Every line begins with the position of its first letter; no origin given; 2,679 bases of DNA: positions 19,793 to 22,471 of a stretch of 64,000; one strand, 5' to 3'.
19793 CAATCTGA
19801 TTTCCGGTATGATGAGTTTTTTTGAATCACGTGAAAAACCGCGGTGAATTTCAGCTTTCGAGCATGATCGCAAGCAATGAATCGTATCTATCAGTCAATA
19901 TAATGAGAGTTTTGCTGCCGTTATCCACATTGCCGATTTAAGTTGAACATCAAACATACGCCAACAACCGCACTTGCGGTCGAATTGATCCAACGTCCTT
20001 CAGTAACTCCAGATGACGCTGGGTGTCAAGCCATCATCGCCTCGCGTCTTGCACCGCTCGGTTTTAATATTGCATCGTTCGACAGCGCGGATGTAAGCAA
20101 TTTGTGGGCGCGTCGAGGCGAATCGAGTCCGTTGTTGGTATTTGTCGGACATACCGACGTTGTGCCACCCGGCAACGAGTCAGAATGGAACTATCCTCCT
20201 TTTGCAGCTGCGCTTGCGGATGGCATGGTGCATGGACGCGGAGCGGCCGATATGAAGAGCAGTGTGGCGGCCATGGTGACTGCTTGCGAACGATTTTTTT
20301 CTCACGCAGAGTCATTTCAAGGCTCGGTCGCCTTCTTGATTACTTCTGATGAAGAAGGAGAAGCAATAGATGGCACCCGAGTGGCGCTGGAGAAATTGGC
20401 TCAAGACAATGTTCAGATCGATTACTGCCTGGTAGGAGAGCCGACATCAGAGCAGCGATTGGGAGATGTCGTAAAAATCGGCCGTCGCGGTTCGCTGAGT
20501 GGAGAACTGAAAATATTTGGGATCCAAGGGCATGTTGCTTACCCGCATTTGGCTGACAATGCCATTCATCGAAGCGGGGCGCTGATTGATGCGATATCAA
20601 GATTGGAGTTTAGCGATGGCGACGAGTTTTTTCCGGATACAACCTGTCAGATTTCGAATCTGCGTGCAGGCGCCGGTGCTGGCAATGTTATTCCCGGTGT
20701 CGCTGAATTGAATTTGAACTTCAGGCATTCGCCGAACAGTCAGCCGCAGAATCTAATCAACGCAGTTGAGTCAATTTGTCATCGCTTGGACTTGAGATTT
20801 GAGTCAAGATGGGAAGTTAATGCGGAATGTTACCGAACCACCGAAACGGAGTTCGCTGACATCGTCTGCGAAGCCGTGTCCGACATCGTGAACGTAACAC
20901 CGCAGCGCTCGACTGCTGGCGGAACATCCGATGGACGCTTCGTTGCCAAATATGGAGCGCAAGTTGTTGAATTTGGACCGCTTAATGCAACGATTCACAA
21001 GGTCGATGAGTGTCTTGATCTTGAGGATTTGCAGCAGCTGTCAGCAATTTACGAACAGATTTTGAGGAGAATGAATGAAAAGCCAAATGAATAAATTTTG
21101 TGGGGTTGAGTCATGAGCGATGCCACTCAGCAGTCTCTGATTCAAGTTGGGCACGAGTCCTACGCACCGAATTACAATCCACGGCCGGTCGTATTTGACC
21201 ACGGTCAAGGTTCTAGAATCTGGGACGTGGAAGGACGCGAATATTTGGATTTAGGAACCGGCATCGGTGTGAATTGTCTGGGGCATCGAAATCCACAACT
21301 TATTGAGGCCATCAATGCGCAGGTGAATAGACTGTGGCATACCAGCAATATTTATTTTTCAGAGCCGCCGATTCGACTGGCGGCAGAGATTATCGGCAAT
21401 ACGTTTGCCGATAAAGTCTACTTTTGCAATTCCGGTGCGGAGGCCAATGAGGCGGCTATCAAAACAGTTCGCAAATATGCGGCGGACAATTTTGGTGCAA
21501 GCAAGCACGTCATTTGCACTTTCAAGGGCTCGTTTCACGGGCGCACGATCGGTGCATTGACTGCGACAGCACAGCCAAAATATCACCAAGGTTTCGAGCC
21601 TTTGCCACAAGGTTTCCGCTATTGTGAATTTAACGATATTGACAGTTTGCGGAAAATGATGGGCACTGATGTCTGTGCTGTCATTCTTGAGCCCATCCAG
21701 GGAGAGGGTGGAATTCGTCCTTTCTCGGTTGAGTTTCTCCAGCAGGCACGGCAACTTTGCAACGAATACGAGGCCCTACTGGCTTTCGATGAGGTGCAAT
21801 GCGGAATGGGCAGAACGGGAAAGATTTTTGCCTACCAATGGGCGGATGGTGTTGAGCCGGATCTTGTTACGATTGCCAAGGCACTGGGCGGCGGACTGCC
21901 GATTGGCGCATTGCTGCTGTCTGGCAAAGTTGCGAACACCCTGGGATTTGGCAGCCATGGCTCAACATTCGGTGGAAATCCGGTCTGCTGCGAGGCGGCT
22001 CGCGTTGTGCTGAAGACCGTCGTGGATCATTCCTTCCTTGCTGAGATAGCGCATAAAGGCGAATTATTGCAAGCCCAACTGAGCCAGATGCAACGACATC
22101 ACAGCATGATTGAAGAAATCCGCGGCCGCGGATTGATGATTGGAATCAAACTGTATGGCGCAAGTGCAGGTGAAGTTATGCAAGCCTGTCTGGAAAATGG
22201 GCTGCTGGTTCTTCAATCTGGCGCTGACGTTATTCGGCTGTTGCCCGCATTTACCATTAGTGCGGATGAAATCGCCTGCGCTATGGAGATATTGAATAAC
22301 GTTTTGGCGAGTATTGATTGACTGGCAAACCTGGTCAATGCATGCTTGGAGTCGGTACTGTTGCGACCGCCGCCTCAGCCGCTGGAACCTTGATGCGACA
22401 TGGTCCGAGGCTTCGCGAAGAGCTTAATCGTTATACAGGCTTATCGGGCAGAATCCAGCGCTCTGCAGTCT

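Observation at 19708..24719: Housekeeping-type block (dapE, argD, orphan ABC ATPase, TerC/YjbE) inserted between two adjacent Mpf genes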

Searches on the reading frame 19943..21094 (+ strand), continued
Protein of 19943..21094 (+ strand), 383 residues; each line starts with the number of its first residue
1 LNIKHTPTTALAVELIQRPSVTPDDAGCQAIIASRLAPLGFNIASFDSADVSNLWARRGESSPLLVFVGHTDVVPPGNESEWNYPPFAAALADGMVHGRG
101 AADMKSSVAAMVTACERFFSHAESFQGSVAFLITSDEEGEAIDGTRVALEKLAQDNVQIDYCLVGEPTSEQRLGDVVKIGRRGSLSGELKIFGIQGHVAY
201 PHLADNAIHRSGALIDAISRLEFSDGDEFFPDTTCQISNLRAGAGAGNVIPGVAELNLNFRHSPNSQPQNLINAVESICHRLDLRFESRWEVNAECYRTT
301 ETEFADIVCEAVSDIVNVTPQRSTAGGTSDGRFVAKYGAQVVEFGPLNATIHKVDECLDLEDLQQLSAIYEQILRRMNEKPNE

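Call 35: find_encoding_contigs(protein=P0061, flank=10000, max_places=1)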
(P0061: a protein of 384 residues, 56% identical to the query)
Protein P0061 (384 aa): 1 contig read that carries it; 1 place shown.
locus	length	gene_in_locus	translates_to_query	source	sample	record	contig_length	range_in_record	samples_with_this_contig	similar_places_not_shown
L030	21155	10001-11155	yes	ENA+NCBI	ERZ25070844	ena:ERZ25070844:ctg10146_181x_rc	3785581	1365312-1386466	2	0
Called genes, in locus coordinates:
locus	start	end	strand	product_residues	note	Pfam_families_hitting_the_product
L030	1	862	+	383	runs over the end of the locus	PF01321:Creatinase_N, PF00557:Peptidase_M24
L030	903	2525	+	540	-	PF06253:MTTB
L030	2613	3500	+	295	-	PF05853:BKACE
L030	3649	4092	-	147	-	PF00571:CBS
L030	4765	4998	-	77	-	-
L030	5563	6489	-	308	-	PF00589:Phage_integrase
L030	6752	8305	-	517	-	PF07916:TraG_N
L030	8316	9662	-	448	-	-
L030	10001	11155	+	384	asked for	PF01546:Peptidase_M20, PF07687:M20_dimer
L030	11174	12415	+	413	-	PF00202:Aminotran_3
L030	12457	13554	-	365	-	PF00005:ABC_tran, PF08402:TOBE_2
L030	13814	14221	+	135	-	-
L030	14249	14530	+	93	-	-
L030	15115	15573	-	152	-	-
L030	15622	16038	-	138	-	-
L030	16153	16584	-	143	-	-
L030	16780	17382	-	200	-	PF03741:TerC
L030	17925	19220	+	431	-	PF03602:Cons_hypoth95 (faint), PF01555:N6_N4_Mtase, PF10544:T5orf172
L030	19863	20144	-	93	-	-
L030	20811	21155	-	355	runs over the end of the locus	PF06834:TraU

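Call 59: find_encoding_contigs(protein=P0064, flank=10000, max_places=2)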
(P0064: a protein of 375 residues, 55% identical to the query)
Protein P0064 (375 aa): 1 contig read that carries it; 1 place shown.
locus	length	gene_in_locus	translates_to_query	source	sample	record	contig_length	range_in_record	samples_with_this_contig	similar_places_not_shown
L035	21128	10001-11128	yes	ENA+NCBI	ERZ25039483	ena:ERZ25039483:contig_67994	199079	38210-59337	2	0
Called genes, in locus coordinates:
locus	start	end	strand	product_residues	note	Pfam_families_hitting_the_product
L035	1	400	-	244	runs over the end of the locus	PF00696:AA_kinase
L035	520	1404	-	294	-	PF00889:EF_TS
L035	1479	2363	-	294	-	PF00318:Ribosomal_S2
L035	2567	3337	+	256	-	PF00557:Peptidase_M24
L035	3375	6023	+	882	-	PF01909:NTP_transf_2 (weak), PF08335:GlnD_UR_UTase, PF27444:GlnD_3rd, PF01966:HD, PF27446:GlnD_5th, PF01842:ACT (weak)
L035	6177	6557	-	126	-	PF00903:Glyoxalase, PF13669:Glyoxalase_4 (weak), PF18029:Glyoxalase_6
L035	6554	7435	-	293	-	PF00892:EamA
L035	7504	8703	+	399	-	PF00155:Aminotran_1_2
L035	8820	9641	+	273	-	PF14805:THDPS_N_2, PF00132:Hexapep, PF14602:Hexapep_2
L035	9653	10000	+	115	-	PF03960:ArsC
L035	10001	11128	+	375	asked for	PF01546:Peptidase_M20, PF07687:M20_dimer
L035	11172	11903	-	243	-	PF00814:TsaD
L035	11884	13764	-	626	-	PF00270:DEAD (weak), PF13307:Helicase_C_2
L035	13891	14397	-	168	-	PF22522:DUF6998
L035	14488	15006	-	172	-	PF07719:TPR_2 (faint), PF13428:TPR_14 (faint)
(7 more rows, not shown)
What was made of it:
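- The nearest non-clade DapE examined sits in a dapC-dapD-arsC-dapE cluster (call 59).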

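Call 62: search_solved_structures(query=window:19943-21094:+, max_evalue=1e-40, show_alignments=1)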
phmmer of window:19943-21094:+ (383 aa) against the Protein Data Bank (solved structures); distinct sequences matched with E-value up to 1e-40: 10.
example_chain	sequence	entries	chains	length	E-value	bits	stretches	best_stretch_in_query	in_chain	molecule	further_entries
7lgp_A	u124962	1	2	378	7.3e-117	393.7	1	5-376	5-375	Succinyl-diaminopimelate desuccinylase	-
5vo3_A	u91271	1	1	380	9.1e-116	390.1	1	8-375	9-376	Succinyl-diaminopimelate desuccinylase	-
3ic1_A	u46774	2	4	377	1.1e-115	389.9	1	9-375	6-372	Succinyl-diaminopimelate desuccinylase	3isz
8f8o_A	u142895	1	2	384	3e-115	388.4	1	4-377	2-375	Succinyl-diaminopimelate desuccinylase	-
7t1q_A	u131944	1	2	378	4.5e-115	387.8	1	4-376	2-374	Succinyl-diaminopimelate desuccinylase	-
4o23_A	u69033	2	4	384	2e-111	375.8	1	5-377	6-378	Succinyl-diaminopimelate desuccinylase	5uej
4ppz_A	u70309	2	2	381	2.4e-111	375.5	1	6-377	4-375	Succinyl-diaminopimelate desuccinylase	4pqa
1vgy_A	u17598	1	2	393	1.1e-110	373.3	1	2-377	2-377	succinyl-diaminopimelate desuccinylase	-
4h2k_A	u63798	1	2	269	5.5e-81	275.6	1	8-184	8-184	Succinyl-diaminopimelate desuccinylase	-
4onw_A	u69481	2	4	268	1.4e-80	274.3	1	2-184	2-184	Succinyl-diaminopimelate desuccinylase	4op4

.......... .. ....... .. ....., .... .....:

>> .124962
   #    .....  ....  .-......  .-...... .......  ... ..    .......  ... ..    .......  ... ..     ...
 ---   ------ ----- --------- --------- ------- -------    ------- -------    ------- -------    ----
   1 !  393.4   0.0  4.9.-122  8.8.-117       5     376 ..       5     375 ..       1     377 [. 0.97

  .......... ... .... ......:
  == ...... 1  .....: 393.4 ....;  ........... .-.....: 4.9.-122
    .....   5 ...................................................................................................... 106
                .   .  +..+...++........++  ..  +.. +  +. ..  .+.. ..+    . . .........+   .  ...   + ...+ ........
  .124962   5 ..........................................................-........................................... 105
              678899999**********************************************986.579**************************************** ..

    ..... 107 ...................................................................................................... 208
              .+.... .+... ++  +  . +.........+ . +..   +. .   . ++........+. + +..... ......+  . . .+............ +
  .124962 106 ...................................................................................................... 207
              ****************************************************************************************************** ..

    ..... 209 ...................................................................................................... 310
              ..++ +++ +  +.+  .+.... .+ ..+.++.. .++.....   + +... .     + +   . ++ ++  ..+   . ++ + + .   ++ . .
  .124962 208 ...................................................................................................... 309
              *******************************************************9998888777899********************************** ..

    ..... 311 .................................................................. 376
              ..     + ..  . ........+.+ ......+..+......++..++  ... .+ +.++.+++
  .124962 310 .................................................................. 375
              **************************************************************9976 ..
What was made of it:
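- On DapE, succinyl-diaminopimelate desuccinylase (TIGR01246 / NF009557): End-to-end alignment to E. coli DapE 7lgp shows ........, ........, SDEE, VGEP, GHVAYPH and NATIHK conserved (call 62).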

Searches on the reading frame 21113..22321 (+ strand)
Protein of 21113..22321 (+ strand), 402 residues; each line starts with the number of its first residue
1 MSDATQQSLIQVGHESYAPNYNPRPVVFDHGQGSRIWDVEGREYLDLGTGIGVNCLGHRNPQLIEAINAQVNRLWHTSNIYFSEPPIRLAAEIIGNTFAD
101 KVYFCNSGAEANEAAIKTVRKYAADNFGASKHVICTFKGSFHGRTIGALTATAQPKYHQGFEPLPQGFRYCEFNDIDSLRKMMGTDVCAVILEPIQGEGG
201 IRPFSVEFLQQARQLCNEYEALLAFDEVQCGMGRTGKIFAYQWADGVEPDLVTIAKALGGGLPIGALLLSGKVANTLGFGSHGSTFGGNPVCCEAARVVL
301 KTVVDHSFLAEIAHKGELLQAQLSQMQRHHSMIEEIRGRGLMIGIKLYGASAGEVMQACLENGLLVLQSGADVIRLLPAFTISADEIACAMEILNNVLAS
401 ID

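Call 3: search_protein_families(library=pfam, proteins=[window:21113-22321:+])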
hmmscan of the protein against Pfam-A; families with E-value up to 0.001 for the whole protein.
window:21113-22321:+ (402 aa): 1 family
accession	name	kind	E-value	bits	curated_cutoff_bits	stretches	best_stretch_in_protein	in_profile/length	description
PF00202.27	Aminotran_3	-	9.3e-121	403.7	30.5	1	17-398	2-403/403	Aminotransferase class-III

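Call 4: search_protein_families(library=ncbifam, proteins=[window:21113-22321:+])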
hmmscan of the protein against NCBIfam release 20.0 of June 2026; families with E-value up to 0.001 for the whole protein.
window:21113-22321:+ (402 aa): 69 families (the best 25 are shown)
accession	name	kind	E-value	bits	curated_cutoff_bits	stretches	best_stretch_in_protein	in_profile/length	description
TIGR00707.1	argD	subfamily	7.5e-147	489.1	410.05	1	19-398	4-380/381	acetylornithine/succinylornithine family transaminase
NF003397.0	PRK04612.1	equivalog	4.1e-145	483.7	735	1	5-399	4-402/408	acetylornithine transaminase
NF003468.0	PRK05093.1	subfamily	1.7e-140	468.3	522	1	17-400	16-401/405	acetylornithine/succinyldiaminopimelate transaminase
NF002325.0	PRK01278.1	subfamily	5.9e-140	466.4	372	1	18-400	7-388/395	acetylornithine transaminase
TIGR03246.1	arg_catab_astC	subfamily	2.4e-137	458.1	609.95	1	17-397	10-392/397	acetylornithine/succinylornithine family transaminase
NF002874.0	PRK03244.1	equivalog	2.4e-133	444.8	457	1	6-400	7-394/399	acetylornithine transaminase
NF009047.0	PRK12381.1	subfamily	2.5e-132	441.5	630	1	17-397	14-396/406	bifunctional succinylornithine transaminase/acetylornithine transaminase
NF002797.0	PRK02936.1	equivalog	5.4e-125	417.1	496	1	19-399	6-378/385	acetylornithine transaminase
NF003273.0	PRK04260.1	equivalog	4.3e-106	354.7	616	1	20-398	7-375/376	acetylornithine transaminase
NF002985.0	PRK03715.1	equivalog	1.9e-102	342.9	568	1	25-400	19-393/395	acetylornithine transaminase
NF004426.0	PRK05769.1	equivalog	2e-101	339.9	552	2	184-400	219-439/441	acetyl ornithine aminotransferase family protein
NF005993.0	PRK08117.1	subfamily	3.8e-97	325.6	574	2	180-401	201-430/433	aspartate aminotransferase family protein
TIGR01885.1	Orn_aminotrans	equivalog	2.2e-90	303.3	378.4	1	7-398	2-401/402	ornithine--oxo-acid transaminase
NF042418.1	LysJ_Th_th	equivalog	2.3e-89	300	700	1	16-399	10-386/386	[LysW]-aminoadipate semialdehyde transaminase LysJ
NF045491.1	LysJ_Sulfobales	equivalog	1.1e-88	297.8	700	1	21-399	7-378/386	[LysW]-aminoadipate semialdehyde/glutamate semialdehyde transaminase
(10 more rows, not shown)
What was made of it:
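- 21113..22321 (+): argD-family class-III aminotransferase (acetylornithine / succinyl-DAP transaminase type). TIGR00707 above cutoff (call 4).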

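Call 14: find_encoding_contigs(protein=window:21113-22321:+, flank=10000, max_places=10)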
Protein window:21113-22321:+ (402 aa): no gene with exactly this product is on record in the collection.

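Call 63: search_solved_structures(query=window:21113-22321:+, max_evalue=1e-90)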
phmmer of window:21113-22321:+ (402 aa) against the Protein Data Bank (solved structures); distinct sequences matched with E-value up to 1e-90: 12.
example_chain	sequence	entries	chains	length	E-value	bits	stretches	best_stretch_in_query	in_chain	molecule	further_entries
6w7x_A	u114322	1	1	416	9.9e-130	436.3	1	6-399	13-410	Acetylornithine aminotransferase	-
2ord_A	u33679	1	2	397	6e-123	414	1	14-400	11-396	Acetylornithine aminotransferase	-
2e54_A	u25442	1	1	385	2e-122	412.3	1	20-400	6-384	Acetylornithine aminotransferase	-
4adb_A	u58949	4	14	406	3.4e-113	381.9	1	17-391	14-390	SUCCINYLORNITHINE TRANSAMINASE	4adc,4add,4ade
4jev_A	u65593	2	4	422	1.2e-101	343.9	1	14-391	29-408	Acetylornithine/succinyldiaminopimelate aminotransferase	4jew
2pb0_A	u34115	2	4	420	1.2e-101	343.9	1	14-389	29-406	Acetylornithine/succinyldiaminopimelate aminotransferase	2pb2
4jf1_A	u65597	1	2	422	4.2e-101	342.1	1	14-391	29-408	Acetylornithine/succinyldiaminopimelate aminotransferase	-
4jez_A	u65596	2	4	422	7.7e-101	341.2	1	14-391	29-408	Acetylornithine/succinyldiaminopimelate aminotransferase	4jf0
4jey_A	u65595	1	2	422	8e-101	341.2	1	14-391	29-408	Acetylornithine/succinyldiaminopimelate aminotransferase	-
4jex_A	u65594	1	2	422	1.3e-100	340.5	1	18-391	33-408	Acetylornithine/succinyldiaminopimelate aminotransferase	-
2eh6_A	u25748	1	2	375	5.9e-96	325.1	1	19-398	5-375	Acetylornithine aminotransferase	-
8ht2_A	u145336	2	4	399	4.4e-93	315.7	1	20-397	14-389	Acetylornithine aminotransferase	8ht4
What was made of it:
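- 21113..22321 (+): Best PDB matches are acetylornithine aminotransferases and the bifunctional ArgD/DapC (call 63).
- On ArgD / DapC-type class-III aminotransferase (TIGR00707): PDB best hits are 6w7x, 2ord and 4jev/2pb0, the last two being bifunctional ArgD/DapC (call 63).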
